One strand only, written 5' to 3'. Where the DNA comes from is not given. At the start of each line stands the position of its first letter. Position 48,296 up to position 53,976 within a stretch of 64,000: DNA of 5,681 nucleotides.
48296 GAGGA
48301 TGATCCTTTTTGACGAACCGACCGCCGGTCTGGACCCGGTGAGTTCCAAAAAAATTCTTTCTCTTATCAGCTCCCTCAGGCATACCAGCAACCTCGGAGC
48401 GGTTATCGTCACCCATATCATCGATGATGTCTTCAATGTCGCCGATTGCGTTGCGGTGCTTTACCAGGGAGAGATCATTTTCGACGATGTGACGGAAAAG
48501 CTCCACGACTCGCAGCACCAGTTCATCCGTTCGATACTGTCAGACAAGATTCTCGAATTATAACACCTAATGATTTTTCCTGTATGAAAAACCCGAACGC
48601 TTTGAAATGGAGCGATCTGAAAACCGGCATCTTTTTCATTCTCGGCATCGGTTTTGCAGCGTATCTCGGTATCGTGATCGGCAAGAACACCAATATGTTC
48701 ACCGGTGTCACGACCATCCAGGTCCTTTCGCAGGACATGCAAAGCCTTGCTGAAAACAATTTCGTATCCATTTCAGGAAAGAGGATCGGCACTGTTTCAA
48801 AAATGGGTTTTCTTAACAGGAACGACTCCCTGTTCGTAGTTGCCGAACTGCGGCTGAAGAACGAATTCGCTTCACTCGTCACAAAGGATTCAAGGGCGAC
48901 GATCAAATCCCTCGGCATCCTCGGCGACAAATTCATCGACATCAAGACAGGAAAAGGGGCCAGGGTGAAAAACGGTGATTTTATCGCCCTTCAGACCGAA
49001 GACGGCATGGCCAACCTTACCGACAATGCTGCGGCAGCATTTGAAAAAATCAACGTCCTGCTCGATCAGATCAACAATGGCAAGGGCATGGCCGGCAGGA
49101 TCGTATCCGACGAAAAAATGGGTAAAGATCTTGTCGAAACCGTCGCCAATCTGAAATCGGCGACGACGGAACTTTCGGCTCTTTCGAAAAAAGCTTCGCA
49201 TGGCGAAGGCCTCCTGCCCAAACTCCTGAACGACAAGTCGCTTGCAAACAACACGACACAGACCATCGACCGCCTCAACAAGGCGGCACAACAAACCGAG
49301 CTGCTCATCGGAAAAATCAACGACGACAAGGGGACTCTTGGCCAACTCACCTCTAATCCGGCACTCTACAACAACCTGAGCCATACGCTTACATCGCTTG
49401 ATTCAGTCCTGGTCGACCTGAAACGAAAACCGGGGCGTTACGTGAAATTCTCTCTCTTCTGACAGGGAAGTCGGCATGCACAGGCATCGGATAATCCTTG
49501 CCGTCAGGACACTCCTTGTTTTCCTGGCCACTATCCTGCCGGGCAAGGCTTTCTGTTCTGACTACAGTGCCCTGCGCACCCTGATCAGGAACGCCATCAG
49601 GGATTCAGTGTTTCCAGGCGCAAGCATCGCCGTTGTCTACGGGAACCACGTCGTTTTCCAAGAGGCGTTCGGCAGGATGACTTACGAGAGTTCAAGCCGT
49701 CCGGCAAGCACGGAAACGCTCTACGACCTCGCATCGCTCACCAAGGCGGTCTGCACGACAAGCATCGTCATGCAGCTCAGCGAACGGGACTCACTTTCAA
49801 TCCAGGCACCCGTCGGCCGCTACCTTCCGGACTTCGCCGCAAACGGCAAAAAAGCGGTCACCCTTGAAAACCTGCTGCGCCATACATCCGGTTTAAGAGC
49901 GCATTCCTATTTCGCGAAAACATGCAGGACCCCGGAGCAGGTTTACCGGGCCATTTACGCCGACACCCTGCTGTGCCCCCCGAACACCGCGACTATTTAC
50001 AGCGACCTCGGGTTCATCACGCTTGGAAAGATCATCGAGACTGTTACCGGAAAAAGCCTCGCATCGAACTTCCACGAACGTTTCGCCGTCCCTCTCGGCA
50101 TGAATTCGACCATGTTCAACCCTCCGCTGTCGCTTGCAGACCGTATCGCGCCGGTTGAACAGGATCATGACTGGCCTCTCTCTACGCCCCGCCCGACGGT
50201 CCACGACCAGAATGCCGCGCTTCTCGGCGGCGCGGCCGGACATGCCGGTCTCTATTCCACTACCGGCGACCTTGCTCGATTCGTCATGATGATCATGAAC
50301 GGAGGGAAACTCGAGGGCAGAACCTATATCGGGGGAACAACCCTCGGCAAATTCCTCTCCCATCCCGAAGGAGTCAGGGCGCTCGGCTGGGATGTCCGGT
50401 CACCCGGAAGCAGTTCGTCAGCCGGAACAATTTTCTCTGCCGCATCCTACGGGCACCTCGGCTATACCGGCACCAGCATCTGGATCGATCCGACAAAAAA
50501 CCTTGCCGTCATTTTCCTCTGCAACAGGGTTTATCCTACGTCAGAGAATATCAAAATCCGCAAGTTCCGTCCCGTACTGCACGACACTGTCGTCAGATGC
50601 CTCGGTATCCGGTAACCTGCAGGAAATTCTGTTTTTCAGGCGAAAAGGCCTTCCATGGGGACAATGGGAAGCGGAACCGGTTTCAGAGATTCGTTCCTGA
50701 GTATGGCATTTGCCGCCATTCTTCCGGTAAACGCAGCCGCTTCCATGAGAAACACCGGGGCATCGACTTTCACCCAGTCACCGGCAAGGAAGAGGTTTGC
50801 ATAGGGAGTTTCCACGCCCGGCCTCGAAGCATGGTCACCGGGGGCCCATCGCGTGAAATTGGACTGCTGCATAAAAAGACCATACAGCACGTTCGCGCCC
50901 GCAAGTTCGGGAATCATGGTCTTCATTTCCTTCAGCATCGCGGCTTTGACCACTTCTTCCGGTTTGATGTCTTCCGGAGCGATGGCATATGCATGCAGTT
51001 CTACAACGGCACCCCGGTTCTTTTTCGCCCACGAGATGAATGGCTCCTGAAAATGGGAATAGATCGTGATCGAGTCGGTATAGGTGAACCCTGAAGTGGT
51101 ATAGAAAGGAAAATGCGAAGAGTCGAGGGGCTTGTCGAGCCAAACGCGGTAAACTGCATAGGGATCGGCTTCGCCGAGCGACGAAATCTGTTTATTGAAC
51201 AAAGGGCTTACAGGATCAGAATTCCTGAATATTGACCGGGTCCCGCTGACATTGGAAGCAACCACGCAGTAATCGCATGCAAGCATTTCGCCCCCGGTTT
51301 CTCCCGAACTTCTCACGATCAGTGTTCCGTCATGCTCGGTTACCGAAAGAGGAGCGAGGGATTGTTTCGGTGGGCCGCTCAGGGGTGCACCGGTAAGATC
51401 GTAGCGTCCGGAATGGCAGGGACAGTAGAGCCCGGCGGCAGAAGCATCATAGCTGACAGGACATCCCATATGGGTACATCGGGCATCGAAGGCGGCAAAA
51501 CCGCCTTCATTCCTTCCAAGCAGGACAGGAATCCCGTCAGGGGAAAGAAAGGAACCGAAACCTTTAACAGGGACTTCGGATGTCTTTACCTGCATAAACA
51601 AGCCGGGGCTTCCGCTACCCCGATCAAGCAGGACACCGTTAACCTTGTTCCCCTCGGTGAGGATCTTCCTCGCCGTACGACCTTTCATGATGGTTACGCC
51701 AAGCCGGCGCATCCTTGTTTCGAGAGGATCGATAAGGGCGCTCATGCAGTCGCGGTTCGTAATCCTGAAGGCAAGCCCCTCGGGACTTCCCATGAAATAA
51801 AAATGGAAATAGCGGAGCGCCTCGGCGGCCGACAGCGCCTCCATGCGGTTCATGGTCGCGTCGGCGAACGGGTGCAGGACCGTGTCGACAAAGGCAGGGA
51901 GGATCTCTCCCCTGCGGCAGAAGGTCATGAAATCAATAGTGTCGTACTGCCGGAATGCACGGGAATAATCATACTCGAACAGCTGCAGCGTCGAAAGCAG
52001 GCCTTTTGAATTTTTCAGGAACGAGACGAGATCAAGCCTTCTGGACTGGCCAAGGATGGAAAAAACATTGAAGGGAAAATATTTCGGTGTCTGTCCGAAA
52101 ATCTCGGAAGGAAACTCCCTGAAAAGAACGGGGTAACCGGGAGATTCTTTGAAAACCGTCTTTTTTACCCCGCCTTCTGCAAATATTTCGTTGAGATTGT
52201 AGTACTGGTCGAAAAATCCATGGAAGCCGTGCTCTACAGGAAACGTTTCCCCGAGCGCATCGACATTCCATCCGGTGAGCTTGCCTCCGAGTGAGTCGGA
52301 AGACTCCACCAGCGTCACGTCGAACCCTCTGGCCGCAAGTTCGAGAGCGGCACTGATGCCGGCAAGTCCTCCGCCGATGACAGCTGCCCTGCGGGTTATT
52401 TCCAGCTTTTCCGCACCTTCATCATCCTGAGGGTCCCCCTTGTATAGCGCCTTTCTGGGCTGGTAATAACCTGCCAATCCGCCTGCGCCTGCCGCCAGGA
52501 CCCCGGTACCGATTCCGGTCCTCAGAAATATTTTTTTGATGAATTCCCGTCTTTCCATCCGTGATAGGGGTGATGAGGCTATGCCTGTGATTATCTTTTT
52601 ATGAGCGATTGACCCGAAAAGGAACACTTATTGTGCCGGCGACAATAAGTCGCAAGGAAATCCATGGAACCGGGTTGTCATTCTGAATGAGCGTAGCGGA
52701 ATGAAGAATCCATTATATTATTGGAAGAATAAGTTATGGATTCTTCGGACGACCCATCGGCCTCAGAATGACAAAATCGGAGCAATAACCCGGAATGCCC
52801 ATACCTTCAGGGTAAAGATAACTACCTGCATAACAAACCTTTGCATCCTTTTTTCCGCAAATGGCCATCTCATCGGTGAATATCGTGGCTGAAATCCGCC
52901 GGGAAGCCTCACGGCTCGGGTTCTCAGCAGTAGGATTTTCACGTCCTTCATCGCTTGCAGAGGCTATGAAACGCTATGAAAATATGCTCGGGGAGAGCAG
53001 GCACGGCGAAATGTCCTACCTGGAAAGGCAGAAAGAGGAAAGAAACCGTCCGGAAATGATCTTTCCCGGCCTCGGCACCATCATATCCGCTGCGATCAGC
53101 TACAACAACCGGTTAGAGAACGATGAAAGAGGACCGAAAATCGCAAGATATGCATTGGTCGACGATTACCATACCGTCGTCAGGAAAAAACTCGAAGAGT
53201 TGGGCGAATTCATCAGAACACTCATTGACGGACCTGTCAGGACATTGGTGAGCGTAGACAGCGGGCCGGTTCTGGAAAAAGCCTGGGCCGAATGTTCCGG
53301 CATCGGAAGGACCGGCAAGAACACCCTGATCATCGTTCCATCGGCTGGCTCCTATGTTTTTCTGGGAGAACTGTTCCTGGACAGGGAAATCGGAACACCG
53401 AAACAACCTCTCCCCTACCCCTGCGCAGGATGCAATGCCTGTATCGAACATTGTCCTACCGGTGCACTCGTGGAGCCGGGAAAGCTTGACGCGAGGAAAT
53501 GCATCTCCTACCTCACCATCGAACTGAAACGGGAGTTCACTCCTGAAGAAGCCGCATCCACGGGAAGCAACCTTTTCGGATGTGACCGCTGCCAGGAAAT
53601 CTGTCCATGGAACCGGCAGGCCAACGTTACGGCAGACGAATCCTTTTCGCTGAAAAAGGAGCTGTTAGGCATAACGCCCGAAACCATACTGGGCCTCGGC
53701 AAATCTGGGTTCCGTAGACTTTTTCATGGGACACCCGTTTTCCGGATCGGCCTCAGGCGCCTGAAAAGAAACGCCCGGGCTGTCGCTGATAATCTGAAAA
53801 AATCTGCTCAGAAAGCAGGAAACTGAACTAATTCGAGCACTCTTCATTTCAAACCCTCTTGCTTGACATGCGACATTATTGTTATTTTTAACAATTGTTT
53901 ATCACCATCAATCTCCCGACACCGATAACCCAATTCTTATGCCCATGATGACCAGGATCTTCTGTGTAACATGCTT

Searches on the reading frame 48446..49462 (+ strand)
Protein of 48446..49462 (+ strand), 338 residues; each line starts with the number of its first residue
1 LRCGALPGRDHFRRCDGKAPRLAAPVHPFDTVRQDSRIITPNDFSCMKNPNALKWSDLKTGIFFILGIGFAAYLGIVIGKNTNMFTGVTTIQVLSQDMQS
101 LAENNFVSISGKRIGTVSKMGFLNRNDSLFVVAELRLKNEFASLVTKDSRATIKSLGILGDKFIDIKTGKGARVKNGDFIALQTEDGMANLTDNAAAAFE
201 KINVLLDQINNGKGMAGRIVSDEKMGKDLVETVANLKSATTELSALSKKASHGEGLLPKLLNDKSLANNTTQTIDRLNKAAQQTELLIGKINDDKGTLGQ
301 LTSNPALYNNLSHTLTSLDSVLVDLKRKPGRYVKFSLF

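Call 83: search_protein_families(library=pfam, proteins=[window:48446-49462:+], max_evalue=1e-8)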
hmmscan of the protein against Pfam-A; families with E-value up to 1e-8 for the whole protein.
window:48446-49462:+ (338 aa): 1 family
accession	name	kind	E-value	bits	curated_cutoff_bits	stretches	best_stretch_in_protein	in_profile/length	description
PF02470.25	MlaD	-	3.6e-13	50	25.1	1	90-169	4-81/81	MlaD protein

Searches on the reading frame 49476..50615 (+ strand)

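Call 83: search_protein_families(library=pfam, proteins=[window:49476-50615:+], max_evalue=1e-8)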
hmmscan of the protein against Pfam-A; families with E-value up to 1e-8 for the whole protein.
window:49476-50615:+ (379 aa): 1 family
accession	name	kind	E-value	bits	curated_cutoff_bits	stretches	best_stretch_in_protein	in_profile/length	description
PF00144.29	Beta-lactamase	-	2.3e-67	227.9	27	1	34-358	2-317/329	Beta-lactamase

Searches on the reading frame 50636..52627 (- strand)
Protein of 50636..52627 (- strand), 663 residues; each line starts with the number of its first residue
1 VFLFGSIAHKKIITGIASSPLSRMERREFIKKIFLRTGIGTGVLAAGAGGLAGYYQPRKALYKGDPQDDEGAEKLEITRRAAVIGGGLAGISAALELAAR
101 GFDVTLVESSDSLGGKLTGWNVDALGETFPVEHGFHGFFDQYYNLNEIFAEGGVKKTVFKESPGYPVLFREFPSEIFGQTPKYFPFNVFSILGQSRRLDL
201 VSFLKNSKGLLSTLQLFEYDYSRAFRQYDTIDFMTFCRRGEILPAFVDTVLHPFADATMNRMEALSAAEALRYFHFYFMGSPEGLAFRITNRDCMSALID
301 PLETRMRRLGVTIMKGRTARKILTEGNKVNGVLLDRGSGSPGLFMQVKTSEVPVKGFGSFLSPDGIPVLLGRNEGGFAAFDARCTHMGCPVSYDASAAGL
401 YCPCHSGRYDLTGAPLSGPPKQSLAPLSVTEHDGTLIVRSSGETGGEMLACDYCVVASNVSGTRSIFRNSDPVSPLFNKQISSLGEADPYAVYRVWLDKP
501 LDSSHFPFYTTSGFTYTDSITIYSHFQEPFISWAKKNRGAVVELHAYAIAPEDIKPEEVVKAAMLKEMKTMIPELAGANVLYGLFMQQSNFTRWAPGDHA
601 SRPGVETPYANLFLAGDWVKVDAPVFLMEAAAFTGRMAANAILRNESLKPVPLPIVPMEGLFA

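Call 83: search_protein_families(library=pfam, proteins=[window:50636-52627:-], max_evalue=1e-8)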
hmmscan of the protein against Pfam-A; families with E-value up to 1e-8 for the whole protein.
window:50636-52627:- (663 aa): 5 families
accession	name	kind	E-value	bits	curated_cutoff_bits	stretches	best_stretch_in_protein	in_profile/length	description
PF01593.30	Amino_oxidase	-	7.5e-31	108.3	19.8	2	88-332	1-238/443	Flavin containing amine oxidoreductase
PF13450.12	NAD_binding_8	-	1.1e-13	51.7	21.9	1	83-151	1-67/68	NAD(P)-binding Rossmann-like domain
PF01266.30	DAO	-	5e-11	43.1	27.9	1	81-332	2-185/353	FAD dependent oxidoreductase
PF00355.32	Rieske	-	6.6e-10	39.2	20.3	1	349-424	8-84/88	Rieske [2Fe-2S] domain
PF12831.13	FAD_oxidored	-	2.5e-09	37.4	27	1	82-144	3-66/416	FAD dependent oxidoreductase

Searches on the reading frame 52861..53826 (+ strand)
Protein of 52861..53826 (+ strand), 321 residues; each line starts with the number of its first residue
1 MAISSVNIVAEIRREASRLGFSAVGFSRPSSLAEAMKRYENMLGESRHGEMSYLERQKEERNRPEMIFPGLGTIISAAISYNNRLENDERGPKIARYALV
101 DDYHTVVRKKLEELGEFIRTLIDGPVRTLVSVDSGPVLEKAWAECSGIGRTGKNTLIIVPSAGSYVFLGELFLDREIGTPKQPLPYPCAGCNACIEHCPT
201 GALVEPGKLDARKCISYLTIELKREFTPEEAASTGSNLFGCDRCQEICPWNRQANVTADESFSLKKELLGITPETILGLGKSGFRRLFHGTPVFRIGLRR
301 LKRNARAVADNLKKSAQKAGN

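Call 83: search_protein_families(library=pfam, proteins=[window:52861-53826:+], max_evalue=1e-8)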
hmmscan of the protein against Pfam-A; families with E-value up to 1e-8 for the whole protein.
window:52861-53826:+ (321 aa): 2 families
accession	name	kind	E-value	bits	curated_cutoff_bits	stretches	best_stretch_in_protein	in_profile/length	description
PF13484.11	Fer4_16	-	1e-19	71.5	30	1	188-251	2-66/66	4Fe-4S double cluster binding domain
PF08331.15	QueG_DUF1730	-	8.3e-16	58.1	25.1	1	61-134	1-77/77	Epoxyqueuosine reductase QueG, DUF1730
